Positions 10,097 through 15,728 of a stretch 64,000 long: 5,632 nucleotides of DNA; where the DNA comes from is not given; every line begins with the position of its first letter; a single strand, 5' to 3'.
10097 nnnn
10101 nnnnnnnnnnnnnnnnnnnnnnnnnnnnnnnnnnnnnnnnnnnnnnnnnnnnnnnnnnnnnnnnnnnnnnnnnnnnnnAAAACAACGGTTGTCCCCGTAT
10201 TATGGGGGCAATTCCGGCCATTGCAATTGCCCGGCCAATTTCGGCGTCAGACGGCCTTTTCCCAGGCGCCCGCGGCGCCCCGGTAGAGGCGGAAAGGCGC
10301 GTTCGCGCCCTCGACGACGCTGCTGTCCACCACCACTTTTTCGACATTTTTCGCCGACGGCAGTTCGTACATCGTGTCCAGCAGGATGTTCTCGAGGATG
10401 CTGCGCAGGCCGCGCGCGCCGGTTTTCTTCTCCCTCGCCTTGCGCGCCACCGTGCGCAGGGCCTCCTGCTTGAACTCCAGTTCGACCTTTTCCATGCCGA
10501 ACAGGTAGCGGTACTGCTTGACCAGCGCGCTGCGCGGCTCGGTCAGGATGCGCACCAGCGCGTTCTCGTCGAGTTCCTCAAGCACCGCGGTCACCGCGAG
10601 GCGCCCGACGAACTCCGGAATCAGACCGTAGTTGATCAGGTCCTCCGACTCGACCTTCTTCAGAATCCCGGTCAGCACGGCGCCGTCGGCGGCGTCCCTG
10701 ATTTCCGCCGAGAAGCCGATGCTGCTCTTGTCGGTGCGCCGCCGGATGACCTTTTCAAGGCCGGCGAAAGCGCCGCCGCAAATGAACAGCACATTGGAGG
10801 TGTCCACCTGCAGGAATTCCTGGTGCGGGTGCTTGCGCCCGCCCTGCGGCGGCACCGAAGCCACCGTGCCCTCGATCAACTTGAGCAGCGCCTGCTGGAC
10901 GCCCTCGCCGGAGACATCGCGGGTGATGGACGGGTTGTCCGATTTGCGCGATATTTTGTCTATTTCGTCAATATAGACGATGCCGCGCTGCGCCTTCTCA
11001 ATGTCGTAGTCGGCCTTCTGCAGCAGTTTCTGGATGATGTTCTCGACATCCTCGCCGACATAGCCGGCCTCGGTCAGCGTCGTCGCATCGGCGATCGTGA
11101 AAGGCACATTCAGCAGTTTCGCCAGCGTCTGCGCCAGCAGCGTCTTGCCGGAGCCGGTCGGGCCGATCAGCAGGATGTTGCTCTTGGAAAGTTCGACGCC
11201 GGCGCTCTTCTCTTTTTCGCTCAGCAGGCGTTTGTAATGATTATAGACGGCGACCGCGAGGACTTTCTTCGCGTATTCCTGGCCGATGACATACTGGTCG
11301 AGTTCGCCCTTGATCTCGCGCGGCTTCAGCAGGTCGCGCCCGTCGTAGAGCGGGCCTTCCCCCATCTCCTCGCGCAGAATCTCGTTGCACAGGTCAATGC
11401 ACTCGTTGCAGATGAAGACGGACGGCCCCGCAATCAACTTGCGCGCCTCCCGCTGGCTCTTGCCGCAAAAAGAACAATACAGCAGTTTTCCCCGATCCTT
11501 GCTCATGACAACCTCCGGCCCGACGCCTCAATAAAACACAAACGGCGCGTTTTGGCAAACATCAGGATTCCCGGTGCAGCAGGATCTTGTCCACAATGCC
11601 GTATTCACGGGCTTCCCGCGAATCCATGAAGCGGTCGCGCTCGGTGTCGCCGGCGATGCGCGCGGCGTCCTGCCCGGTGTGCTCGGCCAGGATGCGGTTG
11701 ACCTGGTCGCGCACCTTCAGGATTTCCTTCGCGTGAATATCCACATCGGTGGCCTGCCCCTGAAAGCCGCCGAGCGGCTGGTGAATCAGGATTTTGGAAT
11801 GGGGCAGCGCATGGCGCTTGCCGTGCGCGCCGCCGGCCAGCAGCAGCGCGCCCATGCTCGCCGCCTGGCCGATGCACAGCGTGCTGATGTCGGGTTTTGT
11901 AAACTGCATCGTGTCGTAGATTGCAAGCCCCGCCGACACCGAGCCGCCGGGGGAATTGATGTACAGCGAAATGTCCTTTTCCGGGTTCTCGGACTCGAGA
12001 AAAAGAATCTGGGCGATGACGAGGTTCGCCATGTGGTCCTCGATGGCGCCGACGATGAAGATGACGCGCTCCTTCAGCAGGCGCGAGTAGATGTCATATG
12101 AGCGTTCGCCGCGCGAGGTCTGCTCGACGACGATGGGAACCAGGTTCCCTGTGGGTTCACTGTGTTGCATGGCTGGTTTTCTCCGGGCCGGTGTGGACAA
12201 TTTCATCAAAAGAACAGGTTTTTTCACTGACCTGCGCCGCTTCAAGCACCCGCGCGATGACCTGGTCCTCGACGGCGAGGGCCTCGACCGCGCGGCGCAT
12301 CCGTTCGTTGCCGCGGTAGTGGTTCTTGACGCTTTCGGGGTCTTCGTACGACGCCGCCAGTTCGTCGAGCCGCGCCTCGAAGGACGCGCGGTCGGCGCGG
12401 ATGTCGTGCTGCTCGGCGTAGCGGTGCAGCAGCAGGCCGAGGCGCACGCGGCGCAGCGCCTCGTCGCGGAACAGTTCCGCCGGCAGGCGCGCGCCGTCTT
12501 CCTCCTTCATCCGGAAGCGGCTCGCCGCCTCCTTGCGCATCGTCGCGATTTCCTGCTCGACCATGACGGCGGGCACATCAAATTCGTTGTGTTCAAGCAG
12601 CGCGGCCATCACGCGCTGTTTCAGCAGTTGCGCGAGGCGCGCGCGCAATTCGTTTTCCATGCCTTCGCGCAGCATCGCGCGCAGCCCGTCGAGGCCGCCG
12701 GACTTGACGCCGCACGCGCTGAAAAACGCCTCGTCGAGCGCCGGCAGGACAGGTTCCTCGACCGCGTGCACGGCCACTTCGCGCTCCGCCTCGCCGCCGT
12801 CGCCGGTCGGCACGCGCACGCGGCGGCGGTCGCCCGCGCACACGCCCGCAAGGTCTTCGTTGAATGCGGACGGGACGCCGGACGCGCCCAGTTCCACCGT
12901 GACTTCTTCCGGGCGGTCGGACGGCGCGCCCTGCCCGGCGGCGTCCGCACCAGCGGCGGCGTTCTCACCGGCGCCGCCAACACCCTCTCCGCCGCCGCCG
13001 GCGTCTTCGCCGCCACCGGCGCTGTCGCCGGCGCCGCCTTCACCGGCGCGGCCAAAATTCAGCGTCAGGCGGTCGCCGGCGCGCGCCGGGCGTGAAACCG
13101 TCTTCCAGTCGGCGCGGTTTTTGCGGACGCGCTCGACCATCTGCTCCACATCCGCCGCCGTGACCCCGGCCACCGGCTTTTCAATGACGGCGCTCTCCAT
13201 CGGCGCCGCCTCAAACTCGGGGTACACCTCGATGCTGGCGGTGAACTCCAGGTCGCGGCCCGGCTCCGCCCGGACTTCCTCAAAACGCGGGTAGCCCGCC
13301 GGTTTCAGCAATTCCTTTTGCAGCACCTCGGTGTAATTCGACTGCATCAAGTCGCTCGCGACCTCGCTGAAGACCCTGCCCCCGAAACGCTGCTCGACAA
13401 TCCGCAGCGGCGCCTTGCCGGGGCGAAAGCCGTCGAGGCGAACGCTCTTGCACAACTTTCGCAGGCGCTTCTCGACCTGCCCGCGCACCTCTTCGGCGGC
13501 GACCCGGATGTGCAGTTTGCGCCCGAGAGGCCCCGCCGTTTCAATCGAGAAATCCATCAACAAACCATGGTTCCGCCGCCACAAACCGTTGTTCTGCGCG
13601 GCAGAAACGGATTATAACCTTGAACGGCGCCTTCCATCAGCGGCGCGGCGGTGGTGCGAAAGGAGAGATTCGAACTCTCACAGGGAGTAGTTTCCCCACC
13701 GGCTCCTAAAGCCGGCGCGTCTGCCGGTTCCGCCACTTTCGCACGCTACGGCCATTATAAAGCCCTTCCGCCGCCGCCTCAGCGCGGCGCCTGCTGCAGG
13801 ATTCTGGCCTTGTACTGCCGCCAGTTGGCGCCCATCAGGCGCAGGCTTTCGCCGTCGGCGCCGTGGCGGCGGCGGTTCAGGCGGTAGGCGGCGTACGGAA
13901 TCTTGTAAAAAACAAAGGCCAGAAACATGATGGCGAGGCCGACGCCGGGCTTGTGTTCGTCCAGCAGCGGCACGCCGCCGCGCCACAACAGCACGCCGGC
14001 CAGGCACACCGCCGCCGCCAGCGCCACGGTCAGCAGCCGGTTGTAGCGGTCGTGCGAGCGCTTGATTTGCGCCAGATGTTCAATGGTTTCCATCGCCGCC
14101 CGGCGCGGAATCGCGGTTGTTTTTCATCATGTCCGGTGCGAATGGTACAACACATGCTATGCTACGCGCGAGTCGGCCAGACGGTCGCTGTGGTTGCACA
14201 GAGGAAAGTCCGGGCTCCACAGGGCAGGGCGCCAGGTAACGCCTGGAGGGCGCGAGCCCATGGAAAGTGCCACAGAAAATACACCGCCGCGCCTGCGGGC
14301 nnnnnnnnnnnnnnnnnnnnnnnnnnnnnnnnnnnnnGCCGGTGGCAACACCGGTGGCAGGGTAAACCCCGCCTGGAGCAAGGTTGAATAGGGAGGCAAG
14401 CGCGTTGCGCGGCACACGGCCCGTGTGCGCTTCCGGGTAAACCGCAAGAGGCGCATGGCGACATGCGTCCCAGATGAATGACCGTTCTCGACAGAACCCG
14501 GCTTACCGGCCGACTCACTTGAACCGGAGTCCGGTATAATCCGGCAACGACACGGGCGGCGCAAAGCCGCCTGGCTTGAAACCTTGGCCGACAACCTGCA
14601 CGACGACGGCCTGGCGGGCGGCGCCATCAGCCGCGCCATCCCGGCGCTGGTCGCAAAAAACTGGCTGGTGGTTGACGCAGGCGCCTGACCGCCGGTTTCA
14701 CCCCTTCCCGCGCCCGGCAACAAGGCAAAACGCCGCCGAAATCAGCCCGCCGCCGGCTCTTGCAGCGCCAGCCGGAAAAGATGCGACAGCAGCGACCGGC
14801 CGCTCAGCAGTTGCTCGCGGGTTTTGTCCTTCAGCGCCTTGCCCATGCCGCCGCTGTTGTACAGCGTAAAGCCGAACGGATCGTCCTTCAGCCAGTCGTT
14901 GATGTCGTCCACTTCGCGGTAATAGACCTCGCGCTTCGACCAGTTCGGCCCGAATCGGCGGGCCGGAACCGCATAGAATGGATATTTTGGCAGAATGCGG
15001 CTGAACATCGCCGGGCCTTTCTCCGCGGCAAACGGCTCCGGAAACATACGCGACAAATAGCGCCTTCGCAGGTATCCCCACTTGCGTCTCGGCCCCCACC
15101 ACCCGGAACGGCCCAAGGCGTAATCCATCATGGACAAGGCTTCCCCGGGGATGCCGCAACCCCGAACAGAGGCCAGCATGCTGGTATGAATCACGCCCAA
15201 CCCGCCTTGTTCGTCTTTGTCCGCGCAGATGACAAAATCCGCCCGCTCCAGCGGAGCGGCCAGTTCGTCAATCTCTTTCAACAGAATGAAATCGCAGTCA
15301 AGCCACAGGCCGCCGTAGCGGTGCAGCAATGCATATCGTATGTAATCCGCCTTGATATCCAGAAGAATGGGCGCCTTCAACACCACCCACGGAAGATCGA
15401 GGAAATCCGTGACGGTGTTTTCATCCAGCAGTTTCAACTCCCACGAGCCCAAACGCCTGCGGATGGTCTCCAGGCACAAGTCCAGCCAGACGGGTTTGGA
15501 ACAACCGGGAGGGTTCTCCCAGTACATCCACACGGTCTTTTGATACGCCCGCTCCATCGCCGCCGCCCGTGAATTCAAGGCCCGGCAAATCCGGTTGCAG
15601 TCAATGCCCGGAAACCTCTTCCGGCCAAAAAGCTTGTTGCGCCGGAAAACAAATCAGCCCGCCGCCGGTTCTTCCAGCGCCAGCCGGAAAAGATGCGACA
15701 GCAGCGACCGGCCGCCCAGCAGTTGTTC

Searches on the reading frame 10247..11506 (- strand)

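Call 69: search_protein_families(library=pfam, proteins=[window:10247-11506:-], max_evalue=0.00001)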
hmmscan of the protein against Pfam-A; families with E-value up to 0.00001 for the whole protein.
window:10247-11506:- (419 aa): 7 families
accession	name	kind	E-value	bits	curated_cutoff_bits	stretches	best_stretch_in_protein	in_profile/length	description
PF07724.20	AAA_2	-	2.5e-33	115.9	27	1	108-304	3-164/166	AAA domain (Cdc48 subfamily)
PF06689.19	zf-C4_ClpX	-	4.8e-19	68.4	27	1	10-46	2-39/39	ClpX C4-type zinc finger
PF00004.35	AAA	-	1.6e-16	61.3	21.2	1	111-243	1-106/131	ATPase family associated with various cellular activities (AAA)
PF10431.15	ClpB_D2-small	-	8e-11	42.3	21.9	1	312-390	1-75/81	C-terminal, D2-small domain, of ClpB protein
PF07728.20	AAA_5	-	3.1e-07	30.9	22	1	110-187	1-80/139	AAA domain (dynein-related subfamily)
PF01078.27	Mg_chelatase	-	2.2e-06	27.7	20.3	0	109-133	23-47/207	Magnesium chelatase, subunit ChlI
PF13401.12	AAA_22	-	4.7e-06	27.4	27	0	107-187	4-98/130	AAA domain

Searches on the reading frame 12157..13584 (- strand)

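Call 69: search_protein_families(library=pfam, proteins=[window:12157-13584:-], max_evalue=0.00001)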
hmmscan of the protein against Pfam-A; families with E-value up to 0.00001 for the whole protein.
window:12157-13584:- (475 aa): 2 families
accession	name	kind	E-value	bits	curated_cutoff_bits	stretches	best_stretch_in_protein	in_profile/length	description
PF05697.18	Trigger_N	-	7.9e-37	127.2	22.2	1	10-152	1-143/144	Bacterial trigger factor protein (TF)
PF05698.19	Trigger_C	-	2.2e-28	99.7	22.7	1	298-448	2-162/162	Bacterial trigger factor protein (TF) C-terminus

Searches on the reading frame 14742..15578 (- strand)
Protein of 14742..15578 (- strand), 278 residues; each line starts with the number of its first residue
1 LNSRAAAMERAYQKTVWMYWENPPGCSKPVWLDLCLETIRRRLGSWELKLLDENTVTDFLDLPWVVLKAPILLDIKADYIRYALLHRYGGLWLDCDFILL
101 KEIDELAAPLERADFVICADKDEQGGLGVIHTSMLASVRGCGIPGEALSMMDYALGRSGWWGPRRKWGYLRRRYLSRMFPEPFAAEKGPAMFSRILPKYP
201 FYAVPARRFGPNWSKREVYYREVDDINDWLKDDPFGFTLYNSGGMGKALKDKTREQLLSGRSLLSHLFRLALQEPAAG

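Call 69: search_protein_families(library=pfam, proteins=[window:14742-15578:-], max_evalue=0.00001)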
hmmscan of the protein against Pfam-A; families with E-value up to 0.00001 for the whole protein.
window:14742-15578:- (278 aa): 2 families
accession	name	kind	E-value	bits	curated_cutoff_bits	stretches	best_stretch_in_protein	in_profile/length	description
PF05704.18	Caps_synth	-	2.4e-13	50.5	24.5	1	10-122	44-156/278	Capsular polysaccharide synthesis protein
PF04488.21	Gly_transf_sug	-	7.2e-08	33.5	23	1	76-107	56-87/93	Glycosyltransferase sugar-binding region containing DXD motif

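Call 91: search_protein_families(library=padloc, proteins=[window:14742-15578:-], max_evalue=0.01)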
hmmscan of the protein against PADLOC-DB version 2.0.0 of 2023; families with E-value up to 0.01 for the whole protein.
window:14742-15578:- (278 aa): 0 families

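Call 92: search_protein_families(library=phrogs, proteins=[window:14742-15578:-], max_evalue=0.01)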
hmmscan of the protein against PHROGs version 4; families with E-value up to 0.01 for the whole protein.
window:14742-15578:- (278 aa): 1 family
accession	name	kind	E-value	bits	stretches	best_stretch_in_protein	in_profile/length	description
phrog_3605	-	unknown function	6.4e-05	23.8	1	13-106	2-94/262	-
